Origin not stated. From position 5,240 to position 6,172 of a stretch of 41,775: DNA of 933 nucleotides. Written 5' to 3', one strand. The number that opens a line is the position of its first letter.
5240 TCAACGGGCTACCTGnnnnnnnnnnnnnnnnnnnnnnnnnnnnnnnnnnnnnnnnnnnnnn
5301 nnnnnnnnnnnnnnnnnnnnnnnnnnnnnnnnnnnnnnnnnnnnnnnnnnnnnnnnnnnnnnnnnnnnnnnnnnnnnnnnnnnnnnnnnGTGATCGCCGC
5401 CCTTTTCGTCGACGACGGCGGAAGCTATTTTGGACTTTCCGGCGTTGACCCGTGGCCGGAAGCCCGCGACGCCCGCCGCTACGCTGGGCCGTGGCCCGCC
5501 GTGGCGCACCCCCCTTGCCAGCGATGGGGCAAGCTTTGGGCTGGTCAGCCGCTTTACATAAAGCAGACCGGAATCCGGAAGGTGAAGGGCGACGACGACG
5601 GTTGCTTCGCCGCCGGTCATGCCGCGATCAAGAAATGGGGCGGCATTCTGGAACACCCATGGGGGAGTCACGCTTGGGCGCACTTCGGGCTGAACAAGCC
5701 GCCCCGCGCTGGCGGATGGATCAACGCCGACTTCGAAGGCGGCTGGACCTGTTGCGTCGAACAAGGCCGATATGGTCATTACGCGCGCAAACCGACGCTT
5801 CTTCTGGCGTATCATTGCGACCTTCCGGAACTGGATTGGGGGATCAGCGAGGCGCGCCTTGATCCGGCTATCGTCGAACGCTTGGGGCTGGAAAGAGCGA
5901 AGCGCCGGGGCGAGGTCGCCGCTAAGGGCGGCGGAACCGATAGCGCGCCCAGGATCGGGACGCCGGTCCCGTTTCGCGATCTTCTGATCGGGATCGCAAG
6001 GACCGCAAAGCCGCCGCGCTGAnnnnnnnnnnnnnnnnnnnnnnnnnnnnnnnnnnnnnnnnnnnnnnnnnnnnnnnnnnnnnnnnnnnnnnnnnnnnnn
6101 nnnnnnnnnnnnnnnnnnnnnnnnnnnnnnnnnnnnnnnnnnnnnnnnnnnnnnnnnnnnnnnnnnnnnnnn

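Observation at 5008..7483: Two accessory cassettes (3 + 4 genes) each launched by the same exact 37-bp promoter-like element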

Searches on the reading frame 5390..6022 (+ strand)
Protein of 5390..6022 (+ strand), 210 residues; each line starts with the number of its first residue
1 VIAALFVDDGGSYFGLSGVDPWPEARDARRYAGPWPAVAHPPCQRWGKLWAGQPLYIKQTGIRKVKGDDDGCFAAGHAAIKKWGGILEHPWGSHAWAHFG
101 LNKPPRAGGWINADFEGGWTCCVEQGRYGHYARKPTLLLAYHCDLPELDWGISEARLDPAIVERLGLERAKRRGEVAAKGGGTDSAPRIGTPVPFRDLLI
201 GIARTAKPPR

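Call 25: search_protein_families(library=pfam, max_evalue=0.1, proteins=[window:5390-6022:+])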
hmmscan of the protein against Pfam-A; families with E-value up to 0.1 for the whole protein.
window:5390-6022:+ (210 aa): 0 families

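Call 26: search_protein_families(library=phrogs, max_evalue=0.01, proteins=[window:5390-6022:+])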
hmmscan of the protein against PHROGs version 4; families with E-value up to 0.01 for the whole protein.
window:5390-6022:+ (210 aa): 1 family
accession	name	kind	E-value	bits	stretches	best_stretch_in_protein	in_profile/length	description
phrog_12600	-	unknown function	1.1e-67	228.4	1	1-207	3-195/203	-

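Call 45: search_solved_structures(query=window:5390-6022:+, max_evalue=10)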
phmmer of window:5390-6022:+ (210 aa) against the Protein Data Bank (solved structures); distinct sequences matched with E-value up to 10: 25.
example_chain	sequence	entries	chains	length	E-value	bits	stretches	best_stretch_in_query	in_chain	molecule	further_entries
1dxi_A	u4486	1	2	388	0.018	17.7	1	48-159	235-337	D-XYLOSE ISOMERASE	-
5y4j_A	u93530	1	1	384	0.047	16.4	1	48-158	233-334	Xylose isomerase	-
8wdg_A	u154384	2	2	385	0.047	16.4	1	48-158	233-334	Xylose isomerase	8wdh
5avh_A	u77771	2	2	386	0.047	16.4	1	48-158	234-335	Xylose isomerase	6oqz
7dmm_A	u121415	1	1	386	0.047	16.4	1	48-158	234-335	Xylose isomerase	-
6xia_A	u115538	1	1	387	0.047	16.3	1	48-158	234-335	D-XYLOSE ISOMERASE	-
1o1h_A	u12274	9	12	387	0.047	16.3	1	48-158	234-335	Xylose isomerase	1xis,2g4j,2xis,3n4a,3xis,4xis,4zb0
3gnx_A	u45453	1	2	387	0.047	16.3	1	48-158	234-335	Xylose isomerase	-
4lnc_A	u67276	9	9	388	0.047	16.3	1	48-158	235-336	Xylose isomerase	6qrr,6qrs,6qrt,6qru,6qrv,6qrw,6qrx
1oad_A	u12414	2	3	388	0.047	16.3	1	48-158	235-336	XYLOSE ISOMERASE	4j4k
1mnz_A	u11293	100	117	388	0.048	16.3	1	48-158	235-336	Xylose isomerase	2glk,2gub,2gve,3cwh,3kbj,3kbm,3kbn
7bjz_A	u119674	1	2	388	0.048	16.3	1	48-158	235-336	Xylose isomerase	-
1gw9_A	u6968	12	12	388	0.048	16.3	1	48-158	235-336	XYLOSE ISOMERASE | D-XYLOSE ISOMERASE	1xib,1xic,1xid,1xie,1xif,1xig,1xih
1qt1_A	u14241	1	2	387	0.095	15.3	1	48-159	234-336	PROTEIN (XYLOSE ISOMERASE)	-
1clk_A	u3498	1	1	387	0.095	15.3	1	48-159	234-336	XYLOSE ISOMERASE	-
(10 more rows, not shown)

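Call 68: find_homologous_proteins(query=window:5390-6022:+, max_evalue=0.00001)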
Query window:5390-6022:+ (210 aa): 7617 proteins with E <= 0.00001 among 8000 candidates; the best 120 are listed.
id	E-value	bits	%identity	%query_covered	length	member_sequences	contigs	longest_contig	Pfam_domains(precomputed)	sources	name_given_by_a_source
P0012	2.4e-144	497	100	100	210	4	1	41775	-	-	-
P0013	6.4e-119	414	80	100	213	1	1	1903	-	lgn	-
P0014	5.4e-117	408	80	100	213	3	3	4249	-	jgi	jgi:hypothetical protein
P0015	5.7e-117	408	81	98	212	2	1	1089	-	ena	-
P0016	6.1e-115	401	79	98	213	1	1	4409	-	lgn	-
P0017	1.0e-114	400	79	99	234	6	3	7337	-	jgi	jgi:hypothetical protein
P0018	2.1e-114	399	80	100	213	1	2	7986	-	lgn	-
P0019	3.4e-114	398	80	98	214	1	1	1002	-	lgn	-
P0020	4.6e-114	398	79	99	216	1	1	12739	-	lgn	-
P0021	8.4e-114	397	78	99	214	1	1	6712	-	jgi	jgi:hypothetical protein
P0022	1.1e-113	397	79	99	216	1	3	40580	-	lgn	-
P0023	2.8e-113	395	80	99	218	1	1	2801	-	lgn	-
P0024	3.0e-113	395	78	99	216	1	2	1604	-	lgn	-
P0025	4.2e-113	395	78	98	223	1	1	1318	-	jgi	jgi:hypothetical protein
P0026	6.2e-113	394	77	100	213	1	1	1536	-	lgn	-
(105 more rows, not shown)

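Call 71: find_encoding_contigs(protein=P0022, flank=4000, max_places=3)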
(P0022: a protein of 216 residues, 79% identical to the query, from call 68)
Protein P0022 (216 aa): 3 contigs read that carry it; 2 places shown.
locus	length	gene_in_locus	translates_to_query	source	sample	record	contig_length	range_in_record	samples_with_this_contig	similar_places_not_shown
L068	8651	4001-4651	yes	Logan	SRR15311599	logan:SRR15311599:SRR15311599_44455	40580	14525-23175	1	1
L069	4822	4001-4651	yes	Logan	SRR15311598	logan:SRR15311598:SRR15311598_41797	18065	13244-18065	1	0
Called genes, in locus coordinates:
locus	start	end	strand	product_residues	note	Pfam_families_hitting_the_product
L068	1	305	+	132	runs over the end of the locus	-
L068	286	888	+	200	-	-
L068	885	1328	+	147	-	-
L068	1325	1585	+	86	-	-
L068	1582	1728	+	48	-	-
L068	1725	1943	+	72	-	-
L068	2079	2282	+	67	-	-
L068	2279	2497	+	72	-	-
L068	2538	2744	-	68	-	-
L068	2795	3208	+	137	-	-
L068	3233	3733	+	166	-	PF05869:Dam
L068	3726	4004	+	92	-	PF10073:GapR_DNA-bd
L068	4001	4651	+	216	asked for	-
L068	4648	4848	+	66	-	-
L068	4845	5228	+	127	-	-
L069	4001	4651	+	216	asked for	-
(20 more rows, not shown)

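Call 72: search_protein_families(library=padloc, max_evalue=0.05, proteins=[window:5390-6022:+])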
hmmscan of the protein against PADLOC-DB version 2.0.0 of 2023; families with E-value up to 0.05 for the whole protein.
window:5390-6022:+ (210 aa): 0 families

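Call 73: search_protein_families(library=ncbifam, max_evalue=0.05, proteins=[window:5390-6022:+])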
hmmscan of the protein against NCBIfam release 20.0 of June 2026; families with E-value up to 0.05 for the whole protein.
window:5390-6022:+ (210 aa): 0 families

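Call 79: predict_structure(alignment_id=A2)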
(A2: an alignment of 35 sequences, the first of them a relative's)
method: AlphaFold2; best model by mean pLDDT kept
length: 210 residues; sequences in the alignment: 35
mean_pLDDT: 75.2   pTM: 0.78
mean pLDDT of the five models: 75.2, 75.1, 64.8, 64.5, 45.5
residues with pLDDT >= 90: 55; 70-90: 82; 50-70: 51; < 50: 22
segments of 3 or more residues with pLDDT < 50: 45-53, 178-189
pLDDT, mean of each block of 10 residues (from residue 1): 89 92 84 92 51 53 61 86 90 58 66 84 82 78 92 71 73 55 43 91 88
secondary structure, 60 per line:
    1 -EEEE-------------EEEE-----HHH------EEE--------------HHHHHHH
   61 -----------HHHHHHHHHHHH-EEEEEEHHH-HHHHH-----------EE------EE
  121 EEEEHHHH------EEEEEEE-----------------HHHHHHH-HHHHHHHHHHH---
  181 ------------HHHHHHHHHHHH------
elements in order: E2-5 E19-22 E37-39 H54-60 H72-83 E85-90 H95-99 E119-124 H125-128 E135-141 H159-165 H167-177 H193-204

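Call 81: search_solved_structures(query=A2, max_evalue=10)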
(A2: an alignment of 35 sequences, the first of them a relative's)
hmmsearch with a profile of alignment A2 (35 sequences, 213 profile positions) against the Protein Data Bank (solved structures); distinct sequences matched with E-value up to 10: 9.
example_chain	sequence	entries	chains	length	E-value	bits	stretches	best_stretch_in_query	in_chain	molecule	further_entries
4zu2_A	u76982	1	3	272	0.043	16.7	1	142-185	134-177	Putative isohexenylglutaconyl-CoA hydratase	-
4k3w_A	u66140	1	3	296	0.16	14.9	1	143-184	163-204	Enoyl-CoA hydratase/isomerase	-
3f5r_A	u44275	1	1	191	0.29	14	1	95-158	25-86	FACT complex subunit POB3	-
2ge5_A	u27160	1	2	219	1.2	12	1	80-122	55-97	Type II restriction enzyme EcoRV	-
1az4_A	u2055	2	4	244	1.3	11.8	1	80-122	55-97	ECORV ENDONUCLEASE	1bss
1az0_A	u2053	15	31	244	1.5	11.7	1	80-122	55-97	PROTEIN (TYPE II RESTRICTION ENZYME ECORV) | ECORV ENDONUCLEASE | RESTRICTION ENDONUCLEASE ECORV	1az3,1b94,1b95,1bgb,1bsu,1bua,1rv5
1stx_A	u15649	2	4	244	1.5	11.7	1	80-122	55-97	Type II restriction enzyme EcoRV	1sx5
1eo3_A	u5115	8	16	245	1.5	11.7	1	80-122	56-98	TYPE II RESTRICTION ENZYME ECORV | ENDONUCLEASE EcoR V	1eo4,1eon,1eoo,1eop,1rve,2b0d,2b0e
1b96_A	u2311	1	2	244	1.6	11.5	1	80-122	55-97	RESTRICTION ENDONUCLEASE ECORV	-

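Call 82: fold_search(model_id=the predicted structure, library=pdb)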
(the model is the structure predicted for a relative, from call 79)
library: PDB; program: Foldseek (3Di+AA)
matches with E <= 10: 179; with E <= 0.001: 0
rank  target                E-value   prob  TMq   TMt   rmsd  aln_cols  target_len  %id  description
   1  3ubt_A                1.4e-02  0.77  0.37  0.26   7.9       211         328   12  Crystal Structure of C71S Mutant of DNA Cytosine-5 Methyltransferase M.HaeIII Bound to DNA (released 2012-10-03)
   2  6x9i_A                4.2e-02  0.38  0.28  0.09   6.9       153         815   14  Human DNMT1(729-1600) Bound to Zebularine-Containing 12mer dsDNA (released 2021-07-07)
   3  6w8v_A                6.5e-02  0.38  0.24  0.08   6.6       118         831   14  Crystal structure of mouse DNMT1 in complex with ACG DNA (released 2020-07-08)
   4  6w8w_B                7.0e-02  0.21  0.20  0.06   7.4       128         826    8  Crystal structure of mouse DNMT1 in complex with CCG DNA (released 2020-07-08)
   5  1dct_A                8.9e-02  0.51  0.35  0.25   6.2       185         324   11  DNA (CYTOSINE-5) METHYLASE FROM HAEIII COVALENTLY BOUND TO DNA (released 1995-09-15)
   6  6w8v_B                9.5e-02  0.38  0.24  0.08   6.1       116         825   11  Crystal structure of mouse DNMT1 in complex with ACG DNA (released 2020-07-08)
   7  4ft4_B                9.5e-02  0.30  0.25  0.09   6.8       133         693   15  crystal structure of Zea mays ZMET2 in complex H3(1-32)K9me2 peptide and SAH (released 2012-10-17)
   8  4ft2_A                9.5e-02  0.23  0.23  0.09   7.8       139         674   13  crystal structure of Zea mays ZMET2 in complex H3(1-15)K9me2 peptide and SAH (released 2012-10-17)
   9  4da4_A                1.1e-01  0.41  0.26  0.08   6.4       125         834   11  Structure of mouse DNMT1 (731-1602) bound to hemimethylated CpG DNA (released 2012-02-22)
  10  7v0e_F                1.2e-01  0.21  0.28  0.24  11.2       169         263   12  Crystal structure of the macro-oligomeric form of DNMT3B methyltransferase domain. (released 2022-06-22)
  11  7sfg_A                1.2e-01  0.28  0.27  0.09   6.6       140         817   14  Human DNMT1(729-1600) Bound to Zebularine-Containing 12mer dsDNA and Cofactor SAM (released 2022-03-30)
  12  9baq_A                1.2e-01  0.20  0.24  0.06   8.2       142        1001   15  CryoEM structure of DIM2-HP1-H3K9me3-DNA complex (released 2024-07-24)
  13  4fsx_A                1.3e-01  0.30  0.24  0.09   6.3       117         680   11  crystal structure of Se-substituted Zea mays ZMET2 in complex with SAH (released 2012-10-17)
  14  4ft4_A                1.3e-01  0.25  0.27  0.11   8.3       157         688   13  crystal structure of Zea mays ZMET2 in complex H3(1-32)K9me2 peptide and SAH (released 2012-10-17)
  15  9mvy_D                1.4e-01  0.23  0.24  0.10   6.3       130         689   12  Crystal structure of ZMET2 in complex with unmethylated CTG DNA and a histone H3Kc9me2 peptide (released 2025-05-21)
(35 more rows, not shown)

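Call 89: search_dna_similar(query=window:5390-6022:+, collection=phages, mode=protein, max_rows=25, rows=spread)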
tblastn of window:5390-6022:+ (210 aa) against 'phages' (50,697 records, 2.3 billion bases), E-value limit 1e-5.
Records with a match: 13; places in all: 13; records where one place covers at least 80% of the query: 10.
Best place of each record, by identity: <60% 13.
By first word of the organism name: Pseudomonas 6; Caulobacter 2; Ralstonia 1; Xanthomonas 1; Tortoise 1; Caudoviricetes 1; Rhodobacter 1.
By host as written in the record: Pseudomonas aeruginosa PA14 3; Pseudomonas aeruginosa UVA4 2; Caulobacter vibrioides CB15 2; Ralstonia pseudosolanacearum NdE 1; Pseudomonas aeruginosa LRJ32 1; Xanthomonas campestris pv. campestris SU1 1; Gopherus morafkai 1; - 1; and 1 more.
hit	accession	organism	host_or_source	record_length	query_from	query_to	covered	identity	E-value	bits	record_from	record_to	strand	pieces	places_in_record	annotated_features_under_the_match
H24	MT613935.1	Pseudomonas phage Persinger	Pseudomonas aeruginosa UVA4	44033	1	206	98%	56.3%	1e-66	226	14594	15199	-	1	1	hypothetical protein (x2)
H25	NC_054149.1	Pseudomonas phage Persinger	Pseudomonas aeruginosa UVA4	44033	1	206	98%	56.3%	1e-66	226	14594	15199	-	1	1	hypothetical protein | ParB-like partition protein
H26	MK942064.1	Caulobacter phage Jess A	Caulobacter vibrioides CB15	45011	2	206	98%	44.2%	3e-42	156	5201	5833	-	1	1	hypothetical protein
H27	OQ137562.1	Caulobacter phage RapA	Caulobacter vibrioides CB15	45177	2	206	98%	44.2%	3e-42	156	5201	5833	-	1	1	RapA_gp005c: hypothetical protein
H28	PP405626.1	Ralstonia phage PQ43W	Ralstonia pseudosolanacearum NdE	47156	1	204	97%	42.0%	3e-30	122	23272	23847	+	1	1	none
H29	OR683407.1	Pseudomonas phage Meltemi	Pseudomonas aeruginosa LRJ32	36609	2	204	97%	33.0%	1e-14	77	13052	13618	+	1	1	hypothetical protein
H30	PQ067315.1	Xanthomonas phage fSU1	Xanthomonas campestris pv. campestris ...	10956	2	206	98%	32.7%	2e-15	80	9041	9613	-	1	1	hypothetical protein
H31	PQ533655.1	Pseudomonas phage Doze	Pseudomonas aeruginosa PA14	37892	2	204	97%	32.5%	2e-13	74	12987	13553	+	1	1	hypothetical protein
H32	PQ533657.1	Pseudomonas phage Frizzy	Pseudomonas aeruginosa PA14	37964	2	204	97%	32.5%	2e-13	74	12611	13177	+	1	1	hypothetical protein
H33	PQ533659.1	Pseudomonas phage Meadow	Pseudomonas aeruginosa PA14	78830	2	204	97%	32.5%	2e-13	74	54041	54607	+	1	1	hypothetical protein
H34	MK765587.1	Tortoise microvirus 37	Gopherus morafkai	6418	1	162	77%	37.8%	7e-18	87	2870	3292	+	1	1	hypothetical protein (x2)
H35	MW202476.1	Caudoviricetes sp.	Manatee Spring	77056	1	146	70%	38.8%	2e-17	85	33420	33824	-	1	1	DNA N-6-adenine-methyltransferase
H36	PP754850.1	Rhodobacter phage Ebor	Rhodobacter capsulatus SB 1003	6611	2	139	66%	29.7%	1e-7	57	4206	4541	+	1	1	putative DNA methylase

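Call 111: fold_search(model_id=the predicted structure, library=viral)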
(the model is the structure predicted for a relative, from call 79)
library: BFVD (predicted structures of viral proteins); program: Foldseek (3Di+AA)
matches with E <= 10: 128; with E <= 0.001: 0
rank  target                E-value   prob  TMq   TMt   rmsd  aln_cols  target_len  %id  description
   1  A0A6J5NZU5            3.6e-03  0.97  0.44  0.38   7.4       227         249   16  S-adenosyl-L-methionine-dependent methyltransferase [uncultured Caudovirales phage]
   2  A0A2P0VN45            8.2e-03  0.91  0.46  0.44   7.0       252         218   12  Putative cytosine DNA methyltransferase [Tetraselmis virus 1]
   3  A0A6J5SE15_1          9.3e-03  0.91  0.44  0.09   6.8       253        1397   16  Helicase/UvrB, N-terminal [uncultured Caudovirales phage]
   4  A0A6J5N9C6            9.3e-03  0.63  0.32  0.22  15.6       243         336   16  Cytosine-specific methyltransferase [uncultured Caudovirales phage]
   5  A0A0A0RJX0            1.1e-02  0.75  0.34  0.34   8.0       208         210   14  (no name in the UniProt tables at hand)
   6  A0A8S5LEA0            1.2e-02  0.57  0.37  0.30  11.5       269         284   11  Cytosine specific methyltransferase [Podoviridae sp. ctMxM32]
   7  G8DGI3                1.7e-02  0.75  0.38  0.21   8.7       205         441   14  (no name in the UniProt tables at hand)
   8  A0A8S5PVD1            1.7e-02  0.75  0.25  0.10   5.6       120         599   14  Cytosine-specific methyltransferase [Siphoviridae sp. ct0yh16]
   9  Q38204                2.0e-02  0.84  0.39  0.35   8.7       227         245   11  DNA (cytosine-5-)-methyltransferase [Halobacterium phage phiH]
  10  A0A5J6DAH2            2.1e-02  0.41  0.29  0.20  12.2       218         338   13  (no name in the UniProt tables at hand)
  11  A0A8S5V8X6            2.2e-02  0.47  0.31  0.12  11.9       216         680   14  DNA (cytosine-5-)-methyltransferase [Caudovirales sp. ctCpR1]
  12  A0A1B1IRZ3            2.7e-02  0.60  0.38  0.19  13.2       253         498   13  (no name in the UniProt tables at hand)
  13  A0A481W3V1            3.7e-02  0.69  0.43  0.37   8.5       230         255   11  (no name in the UniProt tables at hand)
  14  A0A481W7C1            4.5e-02  0.38  0.31  0.19  14.8       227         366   10  Cytosine-specific methyltransferase [Fusobacterium phage Fnu1]
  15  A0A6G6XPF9            5.4e-02  0.57  0.36  0.21   7.0       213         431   12  (no name in the UniProt tables at hand)
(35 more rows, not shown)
